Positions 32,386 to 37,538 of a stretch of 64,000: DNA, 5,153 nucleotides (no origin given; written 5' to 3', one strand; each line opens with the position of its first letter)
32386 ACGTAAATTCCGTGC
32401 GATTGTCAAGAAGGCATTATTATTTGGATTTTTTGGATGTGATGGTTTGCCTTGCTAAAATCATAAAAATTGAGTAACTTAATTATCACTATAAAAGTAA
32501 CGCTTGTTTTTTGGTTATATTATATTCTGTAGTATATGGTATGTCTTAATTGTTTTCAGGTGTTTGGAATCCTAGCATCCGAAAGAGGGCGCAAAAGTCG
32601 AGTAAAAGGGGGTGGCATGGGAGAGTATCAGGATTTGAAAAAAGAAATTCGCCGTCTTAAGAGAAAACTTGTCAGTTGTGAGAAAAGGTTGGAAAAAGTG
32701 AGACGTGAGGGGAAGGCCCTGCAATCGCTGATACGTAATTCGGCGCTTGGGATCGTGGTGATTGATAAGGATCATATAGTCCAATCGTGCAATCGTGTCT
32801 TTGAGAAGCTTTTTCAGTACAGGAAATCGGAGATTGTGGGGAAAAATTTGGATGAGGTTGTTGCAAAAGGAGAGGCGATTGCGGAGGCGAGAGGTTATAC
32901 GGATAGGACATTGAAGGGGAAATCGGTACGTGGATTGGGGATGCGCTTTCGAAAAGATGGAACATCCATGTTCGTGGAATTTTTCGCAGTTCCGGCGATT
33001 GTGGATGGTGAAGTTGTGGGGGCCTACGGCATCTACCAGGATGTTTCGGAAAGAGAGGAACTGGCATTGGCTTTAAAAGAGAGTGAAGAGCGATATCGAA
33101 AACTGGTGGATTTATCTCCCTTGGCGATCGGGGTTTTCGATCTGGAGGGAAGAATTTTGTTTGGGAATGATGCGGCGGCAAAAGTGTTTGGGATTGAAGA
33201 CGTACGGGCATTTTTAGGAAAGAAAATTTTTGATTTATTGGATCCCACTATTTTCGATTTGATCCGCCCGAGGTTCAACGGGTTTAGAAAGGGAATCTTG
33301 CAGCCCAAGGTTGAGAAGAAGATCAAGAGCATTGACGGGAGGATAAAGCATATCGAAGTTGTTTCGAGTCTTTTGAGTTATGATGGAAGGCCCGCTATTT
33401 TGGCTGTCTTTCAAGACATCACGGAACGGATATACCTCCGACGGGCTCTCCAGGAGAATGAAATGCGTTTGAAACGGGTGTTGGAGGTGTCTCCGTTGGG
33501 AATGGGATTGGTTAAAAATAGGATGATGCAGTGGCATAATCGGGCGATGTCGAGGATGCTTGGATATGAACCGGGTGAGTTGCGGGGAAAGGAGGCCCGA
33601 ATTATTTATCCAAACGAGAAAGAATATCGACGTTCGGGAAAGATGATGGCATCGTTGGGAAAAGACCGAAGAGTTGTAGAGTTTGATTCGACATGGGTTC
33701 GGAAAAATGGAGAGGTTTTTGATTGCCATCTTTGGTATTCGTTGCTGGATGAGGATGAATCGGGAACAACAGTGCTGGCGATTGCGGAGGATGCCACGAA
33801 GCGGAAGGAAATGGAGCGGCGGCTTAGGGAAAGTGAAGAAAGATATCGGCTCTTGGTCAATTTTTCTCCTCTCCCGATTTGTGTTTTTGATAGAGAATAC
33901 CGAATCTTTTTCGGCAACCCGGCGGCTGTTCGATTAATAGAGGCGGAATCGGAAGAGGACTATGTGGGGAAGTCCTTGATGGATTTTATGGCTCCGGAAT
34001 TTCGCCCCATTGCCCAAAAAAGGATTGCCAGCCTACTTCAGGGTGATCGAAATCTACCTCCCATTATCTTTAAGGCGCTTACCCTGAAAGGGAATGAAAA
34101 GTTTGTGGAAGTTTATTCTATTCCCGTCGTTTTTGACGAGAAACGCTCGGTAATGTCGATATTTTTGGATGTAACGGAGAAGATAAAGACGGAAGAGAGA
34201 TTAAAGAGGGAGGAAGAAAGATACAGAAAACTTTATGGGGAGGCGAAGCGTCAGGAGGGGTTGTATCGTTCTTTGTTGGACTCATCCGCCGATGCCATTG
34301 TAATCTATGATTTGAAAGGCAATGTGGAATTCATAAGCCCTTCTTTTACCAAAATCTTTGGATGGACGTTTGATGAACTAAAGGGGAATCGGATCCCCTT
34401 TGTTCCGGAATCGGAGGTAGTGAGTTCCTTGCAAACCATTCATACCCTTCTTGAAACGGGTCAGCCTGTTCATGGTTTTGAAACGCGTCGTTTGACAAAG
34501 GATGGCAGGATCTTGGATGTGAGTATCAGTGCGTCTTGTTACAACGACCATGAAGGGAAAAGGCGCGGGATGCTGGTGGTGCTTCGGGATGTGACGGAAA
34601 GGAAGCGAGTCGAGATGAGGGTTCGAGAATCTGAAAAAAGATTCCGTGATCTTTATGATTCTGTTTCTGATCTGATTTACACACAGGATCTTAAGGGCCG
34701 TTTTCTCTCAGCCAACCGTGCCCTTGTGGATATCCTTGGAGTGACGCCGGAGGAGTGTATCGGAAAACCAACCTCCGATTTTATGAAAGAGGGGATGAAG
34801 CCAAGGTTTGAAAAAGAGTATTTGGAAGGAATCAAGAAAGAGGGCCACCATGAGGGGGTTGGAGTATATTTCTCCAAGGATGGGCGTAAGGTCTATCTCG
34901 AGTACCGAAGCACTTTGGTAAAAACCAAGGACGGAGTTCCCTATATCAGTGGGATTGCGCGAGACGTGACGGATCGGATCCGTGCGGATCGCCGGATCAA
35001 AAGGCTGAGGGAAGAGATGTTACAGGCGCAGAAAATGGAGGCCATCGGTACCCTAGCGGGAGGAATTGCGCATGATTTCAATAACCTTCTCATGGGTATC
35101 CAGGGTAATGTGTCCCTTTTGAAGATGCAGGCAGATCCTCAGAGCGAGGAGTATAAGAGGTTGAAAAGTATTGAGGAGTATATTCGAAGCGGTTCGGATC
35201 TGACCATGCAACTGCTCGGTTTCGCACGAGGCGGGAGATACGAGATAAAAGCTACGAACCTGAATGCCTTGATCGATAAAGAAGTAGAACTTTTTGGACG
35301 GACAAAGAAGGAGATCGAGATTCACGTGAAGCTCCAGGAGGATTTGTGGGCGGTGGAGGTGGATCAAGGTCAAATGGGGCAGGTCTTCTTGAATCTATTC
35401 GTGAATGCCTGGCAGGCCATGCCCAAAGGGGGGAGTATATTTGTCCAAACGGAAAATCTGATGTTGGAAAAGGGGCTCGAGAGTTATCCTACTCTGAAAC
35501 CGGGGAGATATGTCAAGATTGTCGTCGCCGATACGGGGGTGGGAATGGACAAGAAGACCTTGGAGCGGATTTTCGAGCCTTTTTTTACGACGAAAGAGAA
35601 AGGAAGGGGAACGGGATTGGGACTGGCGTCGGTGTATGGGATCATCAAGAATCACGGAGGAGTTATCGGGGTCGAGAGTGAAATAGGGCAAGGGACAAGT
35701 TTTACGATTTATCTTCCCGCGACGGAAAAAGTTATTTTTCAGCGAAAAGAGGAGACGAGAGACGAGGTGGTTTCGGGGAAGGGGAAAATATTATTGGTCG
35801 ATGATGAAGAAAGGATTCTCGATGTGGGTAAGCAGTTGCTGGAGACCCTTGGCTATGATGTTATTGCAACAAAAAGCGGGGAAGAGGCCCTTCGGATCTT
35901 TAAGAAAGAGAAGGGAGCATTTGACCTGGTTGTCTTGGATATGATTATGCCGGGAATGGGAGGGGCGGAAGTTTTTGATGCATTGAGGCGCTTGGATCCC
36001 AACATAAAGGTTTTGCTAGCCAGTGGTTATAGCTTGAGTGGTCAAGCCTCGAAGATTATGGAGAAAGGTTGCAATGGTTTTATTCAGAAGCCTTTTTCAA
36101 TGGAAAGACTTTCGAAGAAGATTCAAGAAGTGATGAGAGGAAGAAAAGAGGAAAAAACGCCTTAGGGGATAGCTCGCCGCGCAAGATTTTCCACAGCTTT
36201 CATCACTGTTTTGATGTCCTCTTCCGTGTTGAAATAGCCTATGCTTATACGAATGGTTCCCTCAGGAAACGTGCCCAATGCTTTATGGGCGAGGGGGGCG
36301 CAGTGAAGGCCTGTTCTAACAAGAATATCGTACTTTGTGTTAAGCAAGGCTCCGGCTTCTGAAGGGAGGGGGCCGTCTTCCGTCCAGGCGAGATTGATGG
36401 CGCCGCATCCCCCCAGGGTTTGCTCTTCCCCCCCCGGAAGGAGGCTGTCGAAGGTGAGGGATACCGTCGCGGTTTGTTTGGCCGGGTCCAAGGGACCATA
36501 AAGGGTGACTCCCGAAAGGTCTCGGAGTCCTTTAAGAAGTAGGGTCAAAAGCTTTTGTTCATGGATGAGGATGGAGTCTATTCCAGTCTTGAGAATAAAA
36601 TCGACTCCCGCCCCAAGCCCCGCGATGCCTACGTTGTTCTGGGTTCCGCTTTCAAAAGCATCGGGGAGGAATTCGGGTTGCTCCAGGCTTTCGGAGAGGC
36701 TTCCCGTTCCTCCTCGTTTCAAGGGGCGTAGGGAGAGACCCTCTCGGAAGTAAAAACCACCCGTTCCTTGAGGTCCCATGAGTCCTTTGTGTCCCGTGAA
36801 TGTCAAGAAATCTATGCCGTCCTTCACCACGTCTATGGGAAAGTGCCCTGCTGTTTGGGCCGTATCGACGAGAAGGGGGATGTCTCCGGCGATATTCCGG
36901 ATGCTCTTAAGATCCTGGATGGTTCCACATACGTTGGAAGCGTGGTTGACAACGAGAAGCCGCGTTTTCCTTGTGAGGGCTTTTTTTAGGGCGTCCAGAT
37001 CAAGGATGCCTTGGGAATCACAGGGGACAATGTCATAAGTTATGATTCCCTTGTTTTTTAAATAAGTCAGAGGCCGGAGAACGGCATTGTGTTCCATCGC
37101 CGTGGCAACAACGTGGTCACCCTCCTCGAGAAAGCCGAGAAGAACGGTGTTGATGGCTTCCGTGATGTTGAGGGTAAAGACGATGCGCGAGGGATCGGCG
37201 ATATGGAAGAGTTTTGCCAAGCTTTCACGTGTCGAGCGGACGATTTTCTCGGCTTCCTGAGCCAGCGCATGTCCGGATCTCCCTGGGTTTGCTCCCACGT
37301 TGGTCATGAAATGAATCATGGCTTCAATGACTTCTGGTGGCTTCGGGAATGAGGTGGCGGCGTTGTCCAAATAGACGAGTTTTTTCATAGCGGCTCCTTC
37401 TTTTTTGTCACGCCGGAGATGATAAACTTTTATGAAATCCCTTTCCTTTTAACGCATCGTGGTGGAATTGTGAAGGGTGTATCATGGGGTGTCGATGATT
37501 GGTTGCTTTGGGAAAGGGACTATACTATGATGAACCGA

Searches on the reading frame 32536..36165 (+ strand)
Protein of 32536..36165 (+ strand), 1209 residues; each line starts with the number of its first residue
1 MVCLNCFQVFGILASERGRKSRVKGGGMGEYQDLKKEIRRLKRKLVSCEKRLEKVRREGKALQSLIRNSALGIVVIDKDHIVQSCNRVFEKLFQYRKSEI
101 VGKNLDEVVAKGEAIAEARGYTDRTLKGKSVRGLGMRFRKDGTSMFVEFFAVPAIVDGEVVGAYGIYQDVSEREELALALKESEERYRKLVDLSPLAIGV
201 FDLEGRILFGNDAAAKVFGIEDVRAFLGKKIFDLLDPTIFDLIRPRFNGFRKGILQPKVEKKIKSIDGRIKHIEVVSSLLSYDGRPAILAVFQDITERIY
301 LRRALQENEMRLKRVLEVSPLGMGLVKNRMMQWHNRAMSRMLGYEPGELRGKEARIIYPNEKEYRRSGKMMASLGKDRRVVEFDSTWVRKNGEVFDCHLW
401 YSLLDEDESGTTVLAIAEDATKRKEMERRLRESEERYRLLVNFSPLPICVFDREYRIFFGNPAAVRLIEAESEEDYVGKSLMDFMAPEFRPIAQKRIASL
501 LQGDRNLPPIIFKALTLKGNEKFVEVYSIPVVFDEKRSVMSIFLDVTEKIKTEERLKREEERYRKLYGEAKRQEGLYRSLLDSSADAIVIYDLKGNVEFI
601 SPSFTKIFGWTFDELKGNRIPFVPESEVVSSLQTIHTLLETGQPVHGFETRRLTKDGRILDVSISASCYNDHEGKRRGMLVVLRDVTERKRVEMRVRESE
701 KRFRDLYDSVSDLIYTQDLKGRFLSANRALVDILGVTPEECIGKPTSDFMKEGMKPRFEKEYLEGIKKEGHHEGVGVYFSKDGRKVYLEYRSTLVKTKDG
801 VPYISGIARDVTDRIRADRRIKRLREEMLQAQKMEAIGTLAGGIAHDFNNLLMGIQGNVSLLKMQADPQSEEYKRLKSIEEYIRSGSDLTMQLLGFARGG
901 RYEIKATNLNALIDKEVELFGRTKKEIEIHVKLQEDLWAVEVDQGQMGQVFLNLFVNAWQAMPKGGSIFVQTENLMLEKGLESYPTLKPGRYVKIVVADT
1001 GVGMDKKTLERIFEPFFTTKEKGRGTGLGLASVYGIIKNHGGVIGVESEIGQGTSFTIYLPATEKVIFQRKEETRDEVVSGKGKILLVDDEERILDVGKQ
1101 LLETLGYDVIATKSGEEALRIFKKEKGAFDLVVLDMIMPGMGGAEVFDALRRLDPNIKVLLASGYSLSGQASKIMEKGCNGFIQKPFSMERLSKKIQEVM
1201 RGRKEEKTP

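Call 7: search_protein_families(library=pfam, proteins=[window:32536-36165:+], max_evalue=0.001)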
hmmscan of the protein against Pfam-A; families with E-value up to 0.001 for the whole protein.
window:32536-36165:+ (1209 aa): 12 families
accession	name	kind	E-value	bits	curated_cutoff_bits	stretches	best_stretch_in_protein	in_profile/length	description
PF13426.13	PAS_9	-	4.3e-64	213.7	27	6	586-688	2-103/103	PAS domain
PF00989.32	PAS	-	1.8e-63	212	22.6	5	576-686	2-113/113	PAS fold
PF08448.16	PAS_4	-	2.4e-61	205.2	23.1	5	581-691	1-110/110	PAS fold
PF13188.13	PAS_8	-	1.4e-43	145.8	21.8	5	185-240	1-55/65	PAS domain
PF00072.30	Response_reg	-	8.9e-25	87.5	30.2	1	1085-1197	1-111/111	Response regulator receiver domain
PF08447.18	PAS_3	-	1.4e-24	86.6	25.6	2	599-682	3-88/89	PAS fold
PF02518.31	HATPase_c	-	1.3e-22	80.7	26.4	1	943-1063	2-110/111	Histidine kinase-, DNA gyrase B-, and HSP90-like ATPase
PF12860.13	PAS_7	-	1.7e-09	38.2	27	0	70-113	5-49/115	PAS fold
PF13596.12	PAS_10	-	2.6e-07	31.7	22.1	0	62-170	1-105/106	PAS domain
PF24820.1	Diguanyl_cycl_sensor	-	1.5e-06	28.6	28.1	0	72-107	8-43/109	Diguanylate cyclase-like sensor domain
PF00512.31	HisKA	-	4.1e-06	27.2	26.9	1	838-899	3-63/66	His Kinase A (phospho-acceptor) domain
PF21370.4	PAS_GdpP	-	5.4e-05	24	27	0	70-115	13-56/90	Cyclic-di-AMP phosphodiesterase GdpP-like, PAS domain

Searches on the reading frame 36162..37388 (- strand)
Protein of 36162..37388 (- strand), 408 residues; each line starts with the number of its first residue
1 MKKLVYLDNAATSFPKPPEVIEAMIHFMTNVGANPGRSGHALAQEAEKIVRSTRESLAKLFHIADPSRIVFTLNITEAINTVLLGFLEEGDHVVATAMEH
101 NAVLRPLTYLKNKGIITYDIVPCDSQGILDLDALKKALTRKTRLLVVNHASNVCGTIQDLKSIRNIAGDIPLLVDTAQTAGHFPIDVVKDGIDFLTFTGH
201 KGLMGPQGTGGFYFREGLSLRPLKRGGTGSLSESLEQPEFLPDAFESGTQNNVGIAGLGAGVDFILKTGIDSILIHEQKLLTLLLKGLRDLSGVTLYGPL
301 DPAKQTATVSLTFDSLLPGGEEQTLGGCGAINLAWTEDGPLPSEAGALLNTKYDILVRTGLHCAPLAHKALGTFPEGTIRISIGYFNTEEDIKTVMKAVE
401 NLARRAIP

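Call 7: search_protein_families(library=pfam, proteins=[window:36162-37388:-], max_evalue=0.001)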
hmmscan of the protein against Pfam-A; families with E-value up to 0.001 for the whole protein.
window:36162-37388:- (408 aa): 5 families
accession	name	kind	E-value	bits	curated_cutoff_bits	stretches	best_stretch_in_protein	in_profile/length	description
PF00266.25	Aminotran_5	-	2e-84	284.2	21.5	1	5-394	1-370/371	Aminotransferase class-V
PF00155.27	Aminotran_1_2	-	8.9e-09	35.4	19.7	1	50-180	44-190/361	Aminotransferase class I and II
PF01053.26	Cys_Met_Meta_PP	-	5.7e-07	28.8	27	1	77-193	78-190/381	Cys/Met metabolism PLP-dependent enzyme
PF00464.25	SHMT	-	3.6e-05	23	27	1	80-218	100-248/399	Serine hydroxymethyltransferase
PF01041.23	DegT_DnrJ_EryC1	-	0.00022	21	19.8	1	72-181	45-151/360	DegT/DnrJ/EryC1/StrS aminotransferase family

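Call 41: search_protein_families(library=ncbifam, proteins=[window:36162-37388:-], max_evalue=0.00001)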
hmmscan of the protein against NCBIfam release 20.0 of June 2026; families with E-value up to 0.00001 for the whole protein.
window:36162-37388:- (408 aa): 26 families (the best 25 are shown)
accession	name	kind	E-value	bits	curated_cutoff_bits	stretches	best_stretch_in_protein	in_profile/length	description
TIGR01977.1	am_tr_V_EF2568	hypoth_equivalog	2.4e-137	458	377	2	5-316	1-314/376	cysteine desulfurase family protein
NF040779.1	Sec_lyase_SclA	exception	1.9e-104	349.6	525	2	5-314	1-312/378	selenocysteine lyase SclA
TIGR01979.1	sufS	subfamily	8.4e-74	248.8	475.1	2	2-316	17-339/403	SufS family cysteine desulfurase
NF041166.1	f2_encap_cargo1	exception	8.8e-59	200.2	800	1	2-309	244-556/623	family 2A encapsulin nanocompartment cargo protein cysteine desulfurase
NF006791.0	PRK09295.1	equivalog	2.1e-52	178.6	661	1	3-301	23-330/406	cysteine desulfurase SufS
TIGR03402.1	FeS_nifS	equivalog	3.7e-50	170.8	530.75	1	5-298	1-282/379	cysteine desulfurase NifS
NF008126.0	PRK10874.1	equivalog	1.6e-45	155.9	607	1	3-297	19-321/401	cysteine desulfurase CsdA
TIGR03392.1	FeS_syn_CsdA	equivalog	3.2e-44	151.7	493.6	1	3-297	16-318/398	cysteine desulfurase CsdA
TIGR01976.1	am_tr_V_VC1184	hypoth_equivalog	4.5e-41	141.4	352.35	1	3-318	18-344/401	cysteine desulfurase-like protein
TIGR02006.1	IscS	equivalog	7.5e-41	140.5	643.2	1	1-304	1-295/402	IscS subfamily cysteine desulfurase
NF010611.0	PRK14012.1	equivalog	7.6e-41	140.4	548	1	1-311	3-305/406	IscS subfamily cysteine desulfurase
TIGR03235.1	DNA_S_dndA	equivalog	1.7e-39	136.2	480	1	6-227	1-229/353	cysteine desulfurase DndA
TIGR03403.1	nifS_epsilon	equivalog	2.8e-34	118.6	587.7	1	5-228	1-228/382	NifS family cysteine desulfurase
NF002806.0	PRK02948.1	subfamily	7.3e-30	104.2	304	1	4-269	1-255/381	IscS subfamily cysteine desulfurase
TIGR04343.1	egtE_PLP_lyase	equivalog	1.8e-13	50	400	1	5-219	15-220/370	ergothioneine biosynthesis PLP-dependent enzyme EgtE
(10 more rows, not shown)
